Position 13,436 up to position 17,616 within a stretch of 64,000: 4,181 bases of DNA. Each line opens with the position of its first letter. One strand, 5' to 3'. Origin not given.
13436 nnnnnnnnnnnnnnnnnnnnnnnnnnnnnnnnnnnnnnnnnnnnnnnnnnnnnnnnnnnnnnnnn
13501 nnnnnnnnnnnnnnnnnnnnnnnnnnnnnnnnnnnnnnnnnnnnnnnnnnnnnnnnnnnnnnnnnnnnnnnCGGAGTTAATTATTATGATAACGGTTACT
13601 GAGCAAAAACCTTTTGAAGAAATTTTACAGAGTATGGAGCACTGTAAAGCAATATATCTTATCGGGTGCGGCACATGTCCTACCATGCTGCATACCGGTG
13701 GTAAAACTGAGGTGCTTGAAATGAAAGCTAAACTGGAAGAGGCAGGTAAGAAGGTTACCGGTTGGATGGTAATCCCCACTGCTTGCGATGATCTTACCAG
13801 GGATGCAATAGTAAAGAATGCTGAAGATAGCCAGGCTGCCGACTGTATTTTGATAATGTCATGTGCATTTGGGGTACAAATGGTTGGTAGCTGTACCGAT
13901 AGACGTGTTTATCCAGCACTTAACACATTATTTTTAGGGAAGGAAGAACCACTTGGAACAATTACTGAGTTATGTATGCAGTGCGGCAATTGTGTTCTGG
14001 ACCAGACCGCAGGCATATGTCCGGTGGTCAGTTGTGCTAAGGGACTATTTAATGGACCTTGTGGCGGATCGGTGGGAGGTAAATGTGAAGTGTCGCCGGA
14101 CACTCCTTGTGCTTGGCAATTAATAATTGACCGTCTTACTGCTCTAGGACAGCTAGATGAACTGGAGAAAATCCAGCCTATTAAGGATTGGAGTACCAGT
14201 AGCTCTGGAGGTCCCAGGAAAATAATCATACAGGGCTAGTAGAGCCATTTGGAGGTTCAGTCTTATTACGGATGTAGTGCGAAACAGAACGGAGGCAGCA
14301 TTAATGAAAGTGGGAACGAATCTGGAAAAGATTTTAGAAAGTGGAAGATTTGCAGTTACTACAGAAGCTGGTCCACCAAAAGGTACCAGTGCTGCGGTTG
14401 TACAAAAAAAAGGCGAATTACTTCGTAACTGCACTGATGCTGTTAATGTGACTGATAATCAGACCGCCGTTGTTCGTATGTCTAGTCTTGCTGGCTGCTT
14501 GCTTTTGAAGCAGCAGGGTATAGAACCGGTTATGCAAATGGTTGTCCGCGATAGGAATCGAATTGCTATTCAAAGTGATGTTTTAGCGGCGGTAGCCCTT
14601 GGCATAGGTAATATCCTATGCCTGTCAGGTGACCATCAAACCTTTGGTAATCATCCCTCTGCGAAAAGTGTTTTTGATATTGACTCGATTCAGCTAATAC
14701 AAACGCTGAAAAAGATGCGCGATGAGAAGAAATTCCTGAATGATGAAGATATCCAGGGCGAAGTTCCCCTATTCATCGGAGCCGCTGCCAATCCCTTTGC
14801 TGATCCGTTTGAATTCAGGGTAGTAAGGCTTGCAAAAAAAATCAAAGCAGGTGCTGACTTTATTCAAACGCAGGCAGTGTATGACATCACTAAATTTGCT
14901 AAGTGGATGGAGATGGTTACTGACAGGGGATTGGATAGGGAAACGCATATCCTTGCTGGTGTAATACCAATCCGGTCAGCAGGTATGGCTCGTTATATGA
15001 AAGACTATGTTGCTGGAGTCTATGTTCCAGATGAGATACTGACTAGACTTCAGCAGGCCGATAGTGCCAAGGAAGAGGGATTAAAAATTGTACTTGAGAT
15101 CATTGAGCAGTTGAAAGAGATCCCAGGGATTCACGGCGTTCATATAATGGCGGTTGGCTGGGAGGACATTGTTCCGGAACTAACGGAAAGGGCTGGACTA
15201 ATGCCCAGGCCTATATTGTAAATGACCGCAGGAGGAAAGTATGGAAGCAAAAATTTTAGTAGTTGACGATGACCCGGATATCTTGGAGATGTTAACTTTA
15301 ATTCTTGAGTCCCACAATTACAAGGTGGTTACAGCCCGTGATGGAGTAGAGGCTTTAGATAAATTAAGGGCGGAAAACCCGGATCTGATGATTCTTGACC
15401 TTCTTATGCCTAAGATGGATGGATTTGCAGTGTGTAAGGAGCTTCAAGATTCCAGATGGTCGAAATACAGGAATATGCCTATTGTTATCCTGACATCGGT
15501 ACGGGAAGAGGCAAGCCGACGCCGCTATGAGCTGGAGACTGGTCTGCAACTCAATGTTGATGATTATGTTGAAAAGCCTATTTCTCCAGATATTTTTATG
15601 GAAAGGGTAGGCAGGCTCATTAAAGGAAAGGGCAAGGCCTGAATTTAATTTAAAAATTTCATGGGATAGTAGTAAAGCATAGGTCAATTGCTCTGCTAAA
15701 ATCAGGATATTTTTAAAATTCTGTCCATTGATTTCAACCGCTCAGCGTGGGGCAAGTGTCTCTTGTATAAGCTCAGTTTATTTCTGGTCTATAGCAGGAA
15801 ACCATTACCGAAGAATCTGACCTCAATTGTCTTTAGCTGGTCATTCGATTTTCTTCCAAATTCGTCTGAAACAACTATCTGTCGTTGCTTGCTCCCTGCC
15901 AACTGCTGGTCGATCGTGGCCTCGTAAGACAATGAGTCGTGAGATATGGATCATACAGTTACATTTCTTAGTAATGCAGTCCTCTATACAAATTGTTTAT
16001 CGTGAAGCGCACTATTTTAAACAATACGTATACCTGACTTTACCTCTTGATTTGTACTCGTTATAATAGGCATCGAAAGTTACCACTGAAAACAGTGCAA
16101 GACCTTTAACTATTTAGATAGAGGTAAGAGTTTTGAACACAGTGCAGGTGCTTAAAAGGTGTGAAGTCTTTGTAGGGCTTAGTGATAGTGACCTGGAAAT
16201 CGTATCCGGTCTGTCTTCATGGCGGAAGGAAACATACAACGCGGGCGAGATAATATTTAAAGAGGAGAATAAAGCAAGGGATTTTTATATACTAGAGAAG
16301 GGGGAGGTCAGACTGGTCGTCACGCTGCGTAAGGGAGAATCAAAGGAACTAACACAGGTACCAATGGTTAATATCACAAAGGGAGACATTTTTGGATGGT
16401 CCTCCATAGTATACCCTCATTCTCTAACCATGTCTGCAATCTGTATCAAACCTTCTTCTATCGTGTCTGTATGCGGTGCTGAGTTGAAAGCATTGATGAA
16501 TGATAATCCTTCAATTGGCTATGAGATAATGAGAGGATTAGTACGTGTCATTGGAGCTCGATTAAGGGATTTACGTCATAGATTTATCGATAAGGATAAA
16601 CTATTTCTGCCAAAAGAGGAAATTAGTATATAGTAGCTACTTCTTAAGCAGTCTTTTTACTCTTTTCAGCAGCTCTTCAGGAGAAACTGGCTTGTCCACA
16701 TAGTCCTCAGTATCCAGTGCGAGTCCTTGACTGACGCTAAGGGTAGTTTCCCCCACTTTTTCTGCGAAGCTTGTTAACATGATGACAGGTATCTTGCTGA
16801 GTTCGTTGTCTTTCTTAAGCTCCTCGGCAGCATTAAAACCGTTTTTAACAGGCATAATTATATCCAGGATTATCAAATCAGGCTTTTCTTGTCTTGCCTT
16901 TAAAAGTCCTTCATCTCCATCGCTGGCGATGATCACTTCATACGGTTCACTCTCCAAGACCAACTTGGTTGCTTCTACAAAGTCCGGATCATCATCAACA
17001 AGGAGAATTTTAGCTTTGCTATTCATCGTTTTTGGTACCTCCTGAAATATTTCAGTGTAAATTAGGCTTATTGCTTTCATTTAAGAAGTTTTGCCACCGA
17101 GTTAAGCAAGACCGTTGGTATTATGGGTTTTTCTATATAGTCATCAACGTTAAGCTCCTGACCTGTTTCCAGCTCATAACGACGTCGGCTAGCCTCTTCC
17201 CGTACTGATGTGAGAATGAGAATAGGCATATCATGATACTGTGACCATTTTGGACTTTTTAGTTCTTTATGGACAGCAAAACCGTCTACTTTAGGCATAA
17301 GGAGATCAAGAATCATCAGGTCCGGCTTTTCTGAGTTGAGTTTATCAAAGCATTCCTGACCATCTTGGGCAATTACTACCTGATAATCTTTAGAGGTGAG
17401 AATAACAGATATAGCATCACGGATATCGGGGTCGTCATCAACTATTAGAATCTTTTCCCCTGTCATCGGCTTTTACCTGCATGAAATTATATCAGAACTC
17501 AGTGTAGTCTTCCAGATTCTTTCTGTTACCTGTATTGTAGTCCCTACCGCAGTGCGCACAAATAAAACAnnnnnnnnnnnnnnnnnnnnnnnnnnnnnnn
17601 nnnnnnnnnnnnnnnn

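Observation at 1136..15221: Two divergent paralogous metV-metF operons, each wired to a NuoE/NuoF/NuoG-like (Bfu/HydABC-type) module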

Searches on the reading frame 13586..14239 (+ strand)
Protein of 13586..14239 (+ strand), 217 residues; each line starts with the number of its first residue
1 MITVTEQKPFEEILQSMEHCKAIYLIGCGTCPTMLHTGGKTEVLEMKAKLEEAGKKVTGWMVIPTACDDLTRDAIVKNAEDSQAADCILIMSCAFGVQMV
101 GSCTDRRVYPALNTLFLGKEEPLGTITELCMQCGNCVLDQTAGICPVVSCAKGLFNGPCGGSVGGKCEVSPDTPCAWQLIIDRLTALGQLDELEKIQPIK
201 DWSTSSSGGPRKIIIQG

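Call 4: search_protein_families(library=pfam, proteins=[window:13586-14239:+])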
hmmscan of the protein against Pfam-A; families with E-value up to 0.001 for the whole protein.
window:13586-14239:+ (217 aa): 1 family
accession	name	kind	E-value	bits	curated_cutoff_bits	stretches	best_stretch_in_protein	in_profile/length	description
PF12225.13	DUF5981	-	6.1e-36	122.4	23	1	109-203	1-95/95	Methylene-tetrahydrofolate reductase C terminal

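Call 16: search_protein_families(library=ncbifam, proteins=[window:13586-14239:+], max_evalue=0.00001)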
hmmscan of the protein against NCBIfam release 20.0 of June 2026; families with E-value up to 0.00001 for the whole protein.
window:13586-14239:+ (217 aa): 0 families

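Call 18: find_encoding_contigs(protein=window:13586-14239:+, flank=10000, max_places=5)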
Protein window:13586-14239:+ (217 aa): no gene with exactly this product is on record in the collection.

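Call 21: search_solved_structures(query=window:13586-14239:+, max_evalue=0.01)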
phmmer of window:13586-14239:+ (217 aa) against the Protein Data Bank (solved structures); distinct sequences matched with E-value up to 0.01: 0.

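Call 25: find_related_loci(query=window:13586-14239:+, collection=genome_contigs, flank=10000)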
Query window:13586-14239:+ (217 aa) in genome_contigs; peptide patterns used: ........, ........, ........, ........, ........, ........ (x = any residue, [..] = any of these).
599 stretches matched a pattern (row limit reached: there are more); 93 encode a relative of the query (tblastn E <= 1e-3); the best 80 are kept; 80 distinct loci.
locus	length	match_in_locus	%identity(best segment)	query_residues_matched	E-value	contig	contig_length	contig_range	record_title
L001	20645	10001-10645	73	1-215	1e-105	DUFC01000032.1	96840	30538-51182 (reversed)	MAG TPA_asm: Dehalococcoidia bacterium isolate W498 Contig32, whole genome shotgun sequence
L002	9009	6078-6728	70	1-217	1e-104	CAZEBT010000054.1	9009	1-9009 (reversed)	MAG TPA_asm: uncultured Dehalococcoidales bacterium isolate binchicken_co100_414 genome assembly, contig: NODE_12498_len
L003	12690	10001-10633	73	1-211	6e-104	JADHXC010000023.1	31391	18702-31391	MAG: Dehalococcoidales bacterium isolate BS750m-G43 BS-750m-C1673, whole genome shotgun sequence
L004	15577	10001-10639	72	1-213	9e-104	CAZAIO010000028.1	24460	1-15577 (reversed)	MAG TPA_asm: uncultured Dehalococcoidales bacterium isolate binchicken_co129_861 genome assembly, contig: NODE_5596_leng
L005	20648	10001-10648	69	1-216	8e-103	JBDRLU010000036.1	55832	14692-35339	MAG: Chloroflexota bacterium isolate MEGAHIT-group-1.796 k141_9198540, whole genome shotgun sequence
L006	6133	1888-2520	72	1-211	2e-102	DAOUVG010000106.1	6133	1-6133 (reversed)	MAG TPA_asm: Dehalococcoidales bacterium isolate CSMAG_843 CSMAG_843_k141_825657_length_6133_cov_8.0000, whole genome sh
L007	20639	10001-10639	69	1-213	2e-102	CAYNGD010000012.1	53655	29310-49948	MAG TPA_asm: uncultured Dehalococcoidales bacterium isolate binchicken_co178_75 genome assembly, contig: NODE_1079_lengt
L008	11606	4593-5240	69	1-216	3e-102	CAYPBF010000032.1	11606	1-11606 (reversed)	MAG TPA_asm: uncultured Dehalococcoidales bacterium isolate binchicken_co294_60 genome assembly, contig: NODE_5243_lengt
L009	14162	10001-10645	71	1-215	1e-102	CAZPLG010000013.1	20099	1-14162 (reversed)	MAG TPA_asm: uncultured Dehalococcoidales bacterium isolate SRP214966_co4_361 genome assembly, contig: NODE_2162_length_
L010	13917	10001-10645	70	1-215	5e-102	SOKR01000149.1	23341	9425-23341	MAG: Dehalococcoidia bacterium isolate E44_bin88 NODE_651_length_23341_cov_8.681439, whole genome shotgun sequence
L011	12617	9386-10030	70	1-215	5e-102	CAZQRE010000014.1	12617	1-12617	MAG TPA_asm: uncultured Dehalococcoidales bacterium isolate SRP179991_co5_88 genome assembly, contig: NODE_1177_length_1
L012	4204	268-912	71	1-215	1e-102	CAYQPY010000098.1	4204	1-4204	MAG TPA_asm: uncultured Dehalococcoidales bacterium isolate binchicken_co116_408 genome assembly, contig: NODE_27683_len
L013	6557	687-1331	70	1-215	8e-102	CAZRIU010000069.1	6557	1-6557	MAG TPA_asm: uncultured Dehalococcoidales bacterium isolate SRP239594_co1_75 genome assembly, contig: NODE_7749_length_6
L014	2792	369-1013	69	1-215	8e-105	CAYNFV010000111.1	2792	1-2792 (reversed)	MAG TPA_asm: uncultured Dehalococcoidales bacterium isolate binchicken_co89_434 genome assembly, contig: NODE_83978_leng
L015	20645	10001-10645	69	1-215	2e-101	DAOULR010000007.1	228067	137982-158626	MAG TPA_asm: Dehalococcoidales bacterium isolate W31_48 k127_156965, whole genome shotgun sequence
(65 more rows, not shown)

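Call 46: search_protein_families(library=pfam, proteins=[L001:10667-11815:+, L001:12764-13165:+, L001:13284-13673:+], max_evalue=0.00001)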
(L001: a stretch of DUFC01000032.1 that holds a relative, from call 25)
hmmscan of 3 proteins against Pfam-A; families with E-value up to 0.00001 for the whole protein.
L001:10667-11815:+ (382 aa): 3 families
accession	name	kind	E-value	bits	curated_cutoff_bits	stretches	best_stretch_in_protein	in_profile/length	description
PF02518.31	HATPase_c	-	3.1e-31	108.5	26.4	1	271-379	3-110/111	Histidine kinase-, DNA gyrase B-, and HSP90-like ATPase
PF00512.31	HisKA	-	6.8e-14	52.1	26.9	1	158-221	4-64/66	His Kinase A (phospho-acceptor) domain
PF08448.16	PAS_4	-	1.5e-09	38.5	23.1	1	30-138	6-110/110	PAS fold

L001:12764-13165:+ (133 aa): 1 family
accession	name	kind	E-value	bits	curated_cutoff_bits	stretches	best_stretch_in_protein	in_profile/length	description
PF00072.30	Response_reg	-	3.2e-25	88.9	30.2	1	5-123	1-110/111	Response regulator receiver domain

L001:13284-13673:+ (129 aa): 1 family
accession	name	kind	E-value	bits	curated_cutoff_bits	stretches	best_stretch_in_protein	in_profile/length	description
PF00072.30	Response_reg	-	1.2e-22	80.6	30.2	1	7-124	1-111/111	Response regulator receiver domain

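Call 59: search_protein_families(library=pfam, proteins=[L015:735-1406:+], max_evalue=0.00001)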
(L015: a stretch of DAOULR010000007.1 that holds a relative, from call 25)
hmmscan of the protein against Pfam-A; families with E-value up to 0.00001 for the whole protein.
L015:735-1406:+ (223 aa): 1 family
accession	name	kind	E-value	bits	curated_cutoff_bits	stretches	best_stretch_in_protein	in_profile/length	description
PF12654.12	DUF3786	-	1.7e-54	184.5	27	1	36-211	1-173/176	Domain of unknown function (DUF3786)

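Call 63: search_protein_representatives(protein=window:13586-14239:+)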
Query: 217 residues. Proteins with E-value up to 0.001 (for the whole library): 1461; up to 1e-10: 616; up to 1e-30: 112. The best 150 are listed.
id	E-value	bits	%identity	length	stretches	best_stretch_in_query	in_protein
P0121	1.9e-70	253.3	55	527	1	1-213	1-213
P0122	2.1e-62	227.1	49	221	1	3-209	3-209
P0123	8.4e-59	215.3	46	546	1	3-217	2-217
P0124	1.8e-57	210.9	72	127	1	91-216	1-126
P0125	4.1e-56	206.5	46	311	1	4-209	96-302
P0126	4.0e-53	196.7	45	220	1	4-209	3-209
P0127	1.6e-50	188.2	47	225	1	4-212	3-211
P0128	6.7e-50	186.1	44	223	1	4-214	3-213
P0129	7.3e-50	186.0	44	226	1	3-202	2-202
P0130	1.4e-48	181.9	43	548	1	3-209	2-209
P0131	1.8e-46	174.9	42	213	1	4-212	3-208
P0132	3.6e-46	174.0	46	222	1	4-214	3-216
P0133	3.8e-46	173.9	41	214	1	4-213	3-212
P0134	7.8e-45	169.6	42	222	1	4-205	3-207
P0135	1.1e-44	169.1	47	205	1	46-203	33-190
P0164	2.0e-38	148.6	39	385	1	4-215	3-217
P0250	4.5e-29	118.0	36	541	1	4-205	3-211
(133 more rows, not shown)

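Call 64: search_protein_families(library=pfam, proteins=[P0121, P0123, P0125, P0130, P0164, P0250], max_evalue=0.00001)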
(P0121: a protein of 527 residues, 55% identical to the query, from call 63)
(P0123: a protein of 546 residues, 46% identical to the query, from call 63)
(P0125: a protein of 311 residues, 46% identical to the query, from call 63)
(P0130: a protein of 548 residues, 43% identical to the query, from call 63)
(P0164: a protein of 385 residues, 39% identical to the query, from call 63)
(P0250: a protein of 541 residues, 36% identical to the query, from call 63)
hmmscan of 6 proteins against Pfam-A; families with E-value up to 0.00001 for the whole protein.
P0121 (527 aa): 3 families
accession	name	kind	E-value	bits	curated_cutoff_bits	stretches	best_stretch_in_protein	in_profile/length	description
PF12225.13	DUF5981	-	1.4e-34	118.1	23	1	109-202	1-94/95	Methylene-tetrahydrofolate reductase C terminal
PF02518.31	HATPase_c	-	2.2e-30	105.8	26.4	1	406-515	2-109/111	Histidine kinase-, DNA gyrase B-, and HSP90-like ATPase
PF00512.31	HisKA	-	6.2e-16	58.6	26.9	1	292-358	2-65/66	His Kinase A (phospho-acceptor) domain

P0123 (546 aa): 2 families
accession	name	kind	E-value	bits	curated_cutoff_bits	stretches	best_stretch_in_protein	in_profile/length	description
PF02219.23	MTHFR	-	1.7e-37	129.8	24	1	246-535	2-285/287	Methylenetetrahydrofolate reductase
PF12225.13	DUF5981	-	4.1e-35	119.8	23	1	109-203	1-95/95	Methylene-tetrahydrofolate reductase C terminal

P0125 (311 aa): 2 families
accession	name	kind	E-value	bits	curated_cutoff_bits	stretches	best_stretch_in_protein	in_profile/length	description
PF12225.13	DUF5981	-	3.4e-35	120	23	1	203-295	2-94/95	Methylene-tetrahydrofolate reductase C terminal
PF12838.12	Fer4_7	-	5.1e-06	27.3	27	1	9-58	2-52/52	4Fe-4S dicluster domain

P0130 (548 aa): 2 families
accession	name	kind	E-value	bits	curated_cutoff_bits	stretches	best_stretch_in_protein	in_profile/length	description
PF02219.23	MTHFR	-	1.5e-32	113.6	24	1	260-540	1-282/287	Methylenetetrahydrofolate reductase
PF12225.13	DUF5981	-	1.7e-32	111.4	23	1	110-202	2-94/95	Methylene-tetrahydrofolate reductase C terminal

P0164 (385 aa): 2 families
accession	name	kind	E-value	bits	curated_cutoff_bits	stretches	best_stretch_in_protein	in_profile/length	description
PF12225.13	DUF5981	-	1.1e-33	115.2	23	1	112-205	2-95/95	Methylene-tetrahydrofolate reductase C terminal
PF00355.32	Rieske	-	1.5e-11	44.5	20.3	1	263-341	1-78/88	Rieske [2Fe-2S] domain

P0250 (541 aa): 2 families
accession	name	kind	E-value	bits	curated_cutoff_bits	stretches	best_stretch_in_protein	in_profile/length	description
PF12225.13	DUF5981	-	3.8e-32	110.3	23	1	114-208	2-94/95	Methylene-tetrahydrofolate reductase C terminal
PF02219.23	MTHFR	-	3.7e-29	102.4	24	1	248-539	4-287/287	Methylenetetrahydrofolate reductase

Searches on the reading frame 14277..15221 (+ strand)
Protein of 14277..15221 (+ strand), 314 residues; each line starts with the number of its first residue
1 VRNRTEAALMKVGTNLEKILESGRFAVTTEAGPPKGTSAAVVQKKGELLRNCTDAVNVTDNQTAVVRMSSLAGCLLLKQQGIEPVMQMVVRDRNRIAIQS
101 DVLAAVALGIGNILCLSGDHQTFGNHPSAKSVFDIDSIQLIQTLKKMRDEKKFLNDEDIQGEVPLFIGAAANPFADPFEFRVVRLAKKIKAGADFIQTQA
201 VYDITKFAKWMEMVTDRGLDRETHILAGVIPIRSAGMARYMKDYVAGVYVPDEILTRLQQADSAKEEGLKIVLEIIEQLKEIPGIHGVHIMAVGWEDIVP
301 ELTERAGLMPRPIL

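Call 4: search_protein_families(library=pfam, proteins=[window:14277-15221:+])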
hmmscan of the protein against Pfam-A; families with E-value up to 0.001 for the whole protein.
window:14277-15221:+ (314 aa): 1 family
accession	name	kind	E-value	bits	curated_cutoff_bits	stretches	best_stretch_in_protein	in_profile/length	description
PF02219.23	MTHFR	-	1.4e-37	130.1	24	1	16-307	2-287/287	Methylenetetrahydrofolate reductase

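Call 16: search_protein_families(library=ncbifam, proteins=[window:14277-15221:+], max_evalue=0.00001)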
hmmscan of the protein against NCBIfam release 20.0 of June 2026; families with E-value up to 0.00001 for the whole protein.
window:14277-15221:+ (314 aa): 3 families
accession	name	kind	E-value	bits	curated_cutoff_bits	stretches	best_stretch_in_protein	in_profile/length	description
NF006396.0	PRK08645.1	equivalog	7e-64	216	453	1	11-292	309-587/611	bifunctional homocysteine S-methyltransferase/methylenetetrahydrofolate reductase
TIGR00676.1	fadh2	equivalog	5.4e-20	71.9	293.7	1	39-302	15-270/275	methylenetetrahydrofolate reductase [NAD(P)H]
TIGR00677.1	fadh2_euk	equivalog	3.7e-18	65.9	310.05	1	78-310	56-279/281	methylenetetrahydrofolate reductase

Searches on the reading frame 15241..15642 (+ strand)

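Call 4: search_protein_families(library=pfam, proteins=[window:15241-15642:+])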
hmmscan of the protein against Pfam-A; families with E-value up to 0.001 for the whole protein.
window:15241-15642:+ (133 aa): 1 family
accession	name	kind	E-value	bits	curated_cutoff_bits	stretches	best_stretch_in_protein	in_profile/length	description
PF00072.30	Response_reg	-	4.5e-27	94.8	30.2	1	5-123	1-110/111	Response regulator receiver domain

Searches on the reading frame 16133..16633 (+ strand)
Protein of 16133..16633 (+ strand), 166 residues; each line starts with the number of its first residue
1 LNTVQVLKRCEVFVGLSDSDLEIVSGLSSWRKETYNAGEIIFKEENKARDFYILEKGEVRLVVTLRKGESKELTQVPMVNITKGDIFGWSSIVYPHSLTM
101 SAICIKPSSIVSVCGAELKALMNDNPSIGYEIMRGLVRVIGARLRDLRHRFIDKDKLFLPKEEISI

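Call 4: search_protein_families(library=pfam, proteins=[window:16133-16633:+])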
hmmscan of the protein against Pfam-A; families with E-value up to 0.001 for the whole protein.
window:16133-16633:+ (166 aa): 1 family
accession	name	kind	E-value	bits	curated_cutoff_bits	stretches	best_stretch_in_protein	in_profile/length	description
PF00027.35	cNMP_binding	-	1.7e-14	54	27.5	1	33-125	2-89/89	Cyclic nucleotide-binding domain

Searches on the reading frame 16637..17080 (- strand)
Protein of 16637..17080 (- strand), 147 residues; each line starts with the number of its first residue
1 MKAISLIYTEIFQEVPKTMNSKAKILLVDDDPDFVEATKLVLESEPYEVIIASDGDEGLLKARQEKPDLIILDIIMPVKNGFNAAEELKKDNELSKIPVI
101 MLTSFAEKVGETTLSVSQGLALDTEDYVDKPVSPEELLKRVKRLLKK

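Call 59: search_protein_families(library=pfam, proteins=[window:16637-17080:-], max_evalue=0.00001)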
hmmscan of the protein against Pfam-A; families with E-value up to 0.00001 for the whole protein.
window:16637-17080:- (147 aa): 1 family
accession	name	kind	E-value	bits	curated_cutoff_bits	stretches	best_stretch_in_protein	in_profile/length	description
PF00072.30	Response_reg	-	6.7e-24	84.6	30.2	1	25-142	1-111/111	Response regulator receiver domain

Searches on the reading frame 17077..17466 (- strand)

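Call 59: search_protein_families(library=pfam, proteins=[window:17077-17466:-], max_evalue=0.00001)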
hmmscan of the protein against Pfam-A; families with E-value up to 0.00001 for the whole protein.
window:17077-17466:- (129 aa): 1 family
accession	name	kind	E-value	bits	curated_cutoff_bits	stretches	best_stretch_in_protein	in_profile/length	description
PF00072.30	Response_reg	-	1e-23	84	30.2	1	6-124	1-110/111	Response regulator receiver domain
